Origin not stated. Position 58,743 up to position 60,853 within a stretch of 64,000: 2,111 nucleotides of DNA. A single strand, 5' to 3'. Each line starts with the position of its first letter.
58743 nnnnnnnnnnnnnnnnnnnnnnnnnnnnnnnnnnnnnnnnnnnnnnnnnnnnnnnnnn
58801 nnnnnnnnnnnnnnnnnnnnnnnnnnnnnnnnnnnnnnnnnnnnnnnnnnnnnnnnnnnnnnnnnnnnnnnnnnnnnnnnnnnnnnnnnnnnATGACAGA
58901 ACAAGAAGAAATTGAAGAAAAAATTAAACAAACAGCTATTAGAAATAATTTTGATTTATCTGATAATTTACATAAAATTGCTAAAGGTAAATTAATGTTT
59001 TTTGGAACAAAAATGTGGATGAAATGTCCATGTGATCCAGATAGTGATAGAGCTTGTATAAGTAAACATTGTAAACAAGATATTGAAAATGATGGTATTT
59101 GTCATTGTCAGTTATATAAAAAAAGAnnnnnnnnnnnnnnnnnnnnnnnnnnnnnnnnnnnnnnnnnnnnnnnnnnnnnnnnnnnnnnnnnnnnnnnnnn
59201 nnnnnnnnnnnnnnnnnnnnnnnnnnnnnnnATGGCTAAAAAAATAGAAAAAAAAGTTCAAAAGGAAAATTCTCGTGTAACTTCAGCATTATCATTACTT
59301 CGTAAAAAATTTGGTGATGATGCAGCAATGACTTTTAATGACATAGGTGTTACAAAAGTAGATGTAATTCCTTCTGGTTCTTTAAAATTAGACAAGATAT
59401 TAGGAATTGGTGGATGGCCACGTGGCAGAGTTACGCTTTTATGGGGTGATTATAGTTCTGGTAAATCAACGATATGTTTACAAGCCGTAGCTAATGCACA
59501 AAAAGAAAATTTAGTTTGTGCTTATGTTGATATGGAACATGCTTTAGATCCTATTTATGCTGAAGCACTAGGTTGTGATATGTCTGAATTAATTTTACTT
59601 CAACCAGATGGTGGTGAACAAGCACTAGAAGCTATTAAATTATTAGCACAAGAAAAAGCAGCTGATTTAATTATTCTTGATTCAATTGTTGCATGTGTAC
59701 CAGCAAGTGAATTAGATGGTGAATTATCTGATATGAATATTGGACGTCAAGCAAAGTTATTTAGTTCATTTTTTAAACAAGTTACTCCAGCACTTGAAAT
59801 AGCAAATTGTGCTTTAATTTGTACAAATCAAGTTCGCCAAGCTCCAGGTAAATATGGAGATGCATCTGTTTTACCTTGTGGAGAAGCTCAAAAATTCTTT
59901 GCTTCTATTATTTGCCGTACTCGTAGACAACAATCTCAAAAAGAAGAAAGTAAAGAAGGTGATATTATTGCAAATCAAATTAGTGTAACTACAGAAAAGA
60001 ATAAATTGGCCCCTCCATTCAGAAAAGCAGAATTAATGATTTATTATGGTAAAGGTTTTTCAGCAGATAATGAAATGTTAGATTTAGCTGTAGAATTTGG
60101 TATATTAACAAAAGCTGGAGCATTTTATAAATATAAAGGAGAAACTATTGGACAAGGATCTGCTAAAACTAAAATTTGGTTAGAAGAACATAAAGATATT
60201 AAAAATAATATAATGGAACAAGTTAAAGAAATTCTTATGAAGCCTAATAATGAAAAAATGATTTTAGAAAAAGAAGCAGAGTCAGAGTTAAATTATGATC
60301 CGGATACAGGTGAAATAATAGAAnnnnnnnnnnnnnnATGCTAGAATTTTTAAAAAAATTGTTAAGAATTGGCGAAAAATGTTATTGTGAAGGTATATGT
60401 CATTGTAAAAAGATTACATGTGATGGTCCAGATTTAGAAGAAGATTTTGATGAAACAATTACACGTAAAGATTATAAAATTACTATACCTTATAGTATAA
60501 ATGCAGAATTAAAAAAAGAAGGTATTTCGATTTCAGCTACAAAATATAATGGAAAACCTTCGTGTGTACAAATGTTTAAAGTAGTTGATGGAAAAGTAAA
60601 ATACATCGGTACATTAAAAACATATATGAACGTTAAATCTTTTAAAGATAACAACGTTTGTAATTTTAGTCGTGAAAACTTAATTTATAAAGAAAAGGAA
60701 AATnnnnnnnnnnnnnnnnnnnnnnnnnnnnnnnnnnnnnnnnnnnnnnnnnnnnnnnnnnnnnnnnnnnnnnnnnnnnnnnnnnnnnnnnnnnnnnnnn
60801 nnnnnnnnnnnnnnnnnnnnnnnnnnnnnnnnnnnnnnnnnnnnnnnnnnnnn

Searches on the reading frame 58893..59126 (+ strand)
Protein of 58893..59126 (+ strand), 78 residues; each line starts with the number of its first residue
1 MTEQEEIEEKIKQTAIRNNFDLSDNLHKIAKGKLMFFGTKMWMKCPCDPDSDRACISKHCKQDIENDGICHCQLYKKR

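Call 3: search_protein_families(library=pfam, proteins=[window:58893-59126:+], max_evalue=0.01)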
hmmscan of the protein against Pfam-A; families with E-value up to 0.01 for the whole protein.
window:58893-59126:+ (78 aa): 0 families

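Call 50: search_protein_families(library=pfam, proteins=[window:58893-59126:+], max_evalue=1)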
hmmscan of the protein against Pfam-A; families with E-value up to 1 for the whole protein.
window:58893-59126:+ (78 aa): 1 family
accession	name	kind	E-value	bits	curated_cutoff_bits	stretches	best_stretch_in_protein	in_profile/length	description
PF02943.20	FeThRed_B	-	0.58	10.7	22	0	40-75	61-85/106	Ferredoxin thioredoxin reductase catalytic beta chain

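Call 52: search_protein_families(library=phrogs, proteins=[window:58893-59126:+], max_evalue=0.01)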
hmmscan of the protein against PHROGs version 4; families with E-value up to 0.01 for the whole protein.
window:58893-59126:+ (78 aa): 1 family
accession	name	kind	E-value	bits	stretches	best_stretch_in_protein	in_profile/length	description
phrog_38239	-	unknown function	0.0012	20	1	44-77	26-60/63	-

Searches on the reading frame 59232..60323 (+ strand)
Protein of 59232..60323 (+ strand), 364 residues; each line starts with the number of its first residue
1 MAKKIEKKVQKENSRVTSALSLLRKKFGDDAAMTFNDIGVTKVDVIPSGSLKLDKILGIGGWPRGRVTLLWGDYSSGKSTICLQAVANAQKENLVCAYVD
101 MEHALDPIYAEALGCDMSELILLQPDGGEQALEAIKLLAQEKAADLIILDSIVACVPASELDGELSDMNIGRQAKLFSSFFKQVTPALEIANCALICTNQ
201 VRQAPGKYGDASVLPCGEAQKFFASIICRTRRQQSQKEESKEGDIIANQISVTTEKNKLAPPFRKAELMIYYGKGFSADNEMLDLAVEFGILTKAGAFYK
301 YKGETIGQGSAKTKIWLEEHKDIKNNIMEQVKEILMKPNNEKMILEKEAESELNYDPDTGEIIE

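Call 3: search_protein_families(library=pfam, proteins=[window:59232-60323:+], max_evalue=0.01)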
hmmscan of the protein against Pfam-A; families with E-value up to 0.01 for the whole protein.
window:59232-60323:+ (364 aa): 5 families
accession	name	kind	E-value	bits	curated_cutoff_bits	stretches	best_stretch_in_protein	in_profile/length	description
PF00154.27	RecA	-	3.7e-77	259.8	27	1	16-277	3-262/262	recA bacterial DNA recombination protein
PF21096.2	RecA_C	-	3.7e-17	62.6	27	1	281-334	2-55/57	RecA C-terminal domain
PF06745.19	ATPase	-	5.8e-07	29.6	26.6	1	48-119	3-76/231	KaiC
PF08423.17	Rad51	-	1.3e-06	28.3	22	1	45-206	7-180/244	Rad51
PF13481.12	AAA_25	-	1.1e-05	25.5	27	1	60-163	28-163/195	AAA domain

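Call 34: find_homologous_proteins(query=window:59232-60323:+, max_evalue=1e-20)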
Query window:59232-60323:+ (364 aa): 3261 proteins with E <= 1e-20 among 8000 candidates; the best 120 are listed.
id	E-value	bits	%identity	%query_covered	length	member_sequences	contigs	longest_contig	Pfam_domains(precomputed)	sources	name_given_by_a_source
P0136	5.5e-237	804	100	100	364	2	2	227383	PF06745.20,PF08423.18,PF00154.28,PF21096.3,PF13481.13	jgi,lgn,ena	-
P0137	3.3e-208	709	87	97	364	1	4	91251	PF06745.20,PF08423.18,PF00154.28,PF21096.3,PF13481.13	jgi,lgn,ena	-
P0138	1.0e-206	704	86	100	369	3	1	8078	PF06745.20,PF08423.18,PF00154.28,PF21096.3,PF13481.13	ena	-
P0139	5.5e-206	702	87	97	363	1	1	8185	PF06745.20,PF08423.18,PF00154.28,PF21096.3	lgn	-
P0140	1.0e-205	701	86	100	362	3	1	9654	PF06745.20,PF08423.18,PF00154.28,PF21096.3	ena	-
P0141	2.6e-205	700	87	100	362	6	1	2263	PF06745.20,PF08423.18,PF00154.28,PF21096.3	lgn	-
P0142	4.3e-205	699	86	97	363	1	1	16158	PF06745.20,PF08423.18,PF00154.28,PF21096.3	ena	-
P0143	2.6e-204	696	86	100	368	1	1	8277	PF06745.20,PF08423.18,PF00154.28,PF21096.3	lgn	-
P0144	1.5e-198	677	83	100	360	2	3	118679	PF06745.20,PF08423.18,PF00154.28,PF21096.3,PF13481.13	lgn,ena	-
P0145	3.5e-196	670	82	100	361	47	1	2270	PF06745.20,PF08423.18,PF00154.28,PF21096.3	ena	-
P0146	1.7e-191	654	81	97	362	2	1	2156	PF06745.20,PF08423.18,PF00154.28,PF21096.3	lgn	-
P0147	5.4e-191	652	80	100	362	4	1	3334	PF06745.20,PF08423.18,PF00154.28,PF21096.3,PF13481.13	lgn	-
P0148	6.7e-190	649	80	97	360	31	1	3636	PF06745.20,PF08423.18,PF00154.28,PF21096.3,PF13481.13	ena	-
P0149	9.5e-189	645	81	97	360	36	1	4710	PF06745.20,PF08423.18,PF00154.28,PF21096.3,PF13481.13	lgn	-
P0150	1.2e-186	638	79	100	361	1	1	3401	PF06745.20,PF08423.18,PF00154.28,PF21096.3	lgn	-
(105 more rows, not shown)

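Call 51: search_protein_families(library=ncbifam, proteins=[window:59232-60323:+], max_evalue=0.01)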
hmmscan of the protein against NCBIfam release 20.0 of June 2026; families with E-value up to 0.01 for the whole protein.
window:59232-60323:+ (364 aa): 20 families
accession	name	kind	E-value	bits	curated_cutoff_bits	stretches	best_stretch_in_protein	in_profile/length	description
TIGR02012.1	tigrfam_recA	equivalog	6.4e-96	321.4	325.3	1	15-333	5-321/321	recombinase RecA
NF007072.0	PRK09519.1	equivalog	7.6e-69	232.9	1024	2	18-258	13-251/790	intein-containing recombinase RecA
TIGR02237.1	recomb_radB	equivalog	9.3e-13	48.5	172.4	1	53-227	1-173/210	DNA repair and recombination protein RadB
NF003301.0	PRK04301.1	equivalog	2.5e-10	40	259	1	42-209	79-259/316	DNA repair and recombination protein RadA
TIGR00416.1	sms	equivalog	1e-09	37.7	403.05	1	25-154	55-181/454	DNA repair protein RadA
NF033429.2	ImuA_translesion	equivalog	1.4e-07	31.6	150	1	41-146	11-117/181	translesion DNA synthesis-associated protein ImuA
TIGR02238.1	recomb_DMC1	equivalog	1.9e-07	30.6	447.7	1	41-207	73-252/314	meiotic recombinase Dmc1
NF006861.0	PRK09361.1-1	equivalog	2.2e-07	30.6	278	1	44-206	3-172/235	DNA repair and recombination protein RadB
TIGR02236.1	recomb_radA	equivalog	3.8e-07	29.8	361.15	1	42-92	74-123/311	DNA repair and recombination protein RadA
TIGR02239.1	recomb_RAD51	equivalog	2.7e-06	26.7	478.05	1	42-107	74-144/316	DNA repair protein RAD51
TIGR03881.1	KaiC_arch_4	hypoth_equivalog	2.9e-05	23.9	247.8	1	48-153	5-91/231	KaiC domain-containing protein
NF009884.0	PRK13343.1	equivalog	4e-05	22.4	554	1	47-100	149-199/507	F0F1 ATP synthase subunit alpha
NF004723.0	PRK06067.1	subfamily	0.00025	20.6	194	1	41-104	11-73/243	flagellar accessory protein FlaH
NF006799.0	PRK09302.1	equivalog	0.00033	19.3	408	1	44-160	253-380/515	circadian clock protein KaiC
NF052589.1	ArlH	equivalog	0.00088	19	215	1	53-99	9-54/229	archaellum protein ArlH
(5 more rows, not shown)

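Call 52: search_protein_families(library=phrogs, proteins=[window:59232-60323:+], max_evalue=0.01)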
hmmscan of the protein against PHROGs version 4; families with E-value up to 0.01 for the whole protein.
window:59232-60323:+ (364 aa): 5 families
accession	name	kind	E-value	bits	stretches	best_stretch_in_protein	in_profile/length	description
phrog_97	-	other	1.4e-72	246.6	2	1-236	1-257/506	UvsX-like recombinase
phrog_8337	-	DNA, RNA and nucleotide metabolism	1.8e-24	87.6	1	43-235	47-244/273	DNA repair protein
phrog_19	-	DNA, RNA and nucleotide metabolism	1.4e-08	35.1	1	26-102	310-390/621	DnaB-like replicative helicase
phrog_9666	-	unknown function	2.3e-08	33.7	1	85-295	493-728/779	-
phrog_239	-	DNA, RNA and nucleotide metabolism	1.9e-05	24.8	1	41-125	334-419/801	DNA primase/helicase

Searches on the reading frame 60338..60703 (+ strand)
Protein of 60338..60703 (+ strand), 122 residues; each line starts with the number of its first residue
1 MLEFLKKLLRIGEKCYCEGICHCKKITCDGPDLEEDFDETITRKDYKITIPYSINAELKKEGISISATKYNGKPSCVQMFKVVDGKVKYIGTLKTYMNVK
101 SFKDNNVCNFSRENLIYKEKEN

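Call 3: search_protein_families(library=pfam, proteins=[window:60338-60703:+], max_evalue=0.01)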
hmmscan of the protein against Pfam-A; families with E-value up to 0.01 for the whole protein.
window:60338-60703:+ (122 aa): 0 families

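Call 19: search_protein_families(library=phrogs, proteins=[window:60338-60703:+], max_evalue=0.001)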
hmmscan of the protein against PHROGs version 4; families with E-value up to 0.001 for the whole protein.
window:60338-60703:+ (122 aa): 0 families

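Call 50: search_protein_families(library=pfam, proteins=[window:60338-60703:+], max_evalue=1)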
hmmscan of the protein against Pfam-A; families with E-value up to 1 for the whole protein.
window:60338-60703:+ (122 aa): 0 families

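Call 77: search_solved_structures(query=window:60338-60703:+, max_evalue=10)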
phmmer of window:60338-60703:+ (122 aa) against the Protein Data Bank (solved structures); distinct sequences matched with E-value up to 10: 0.
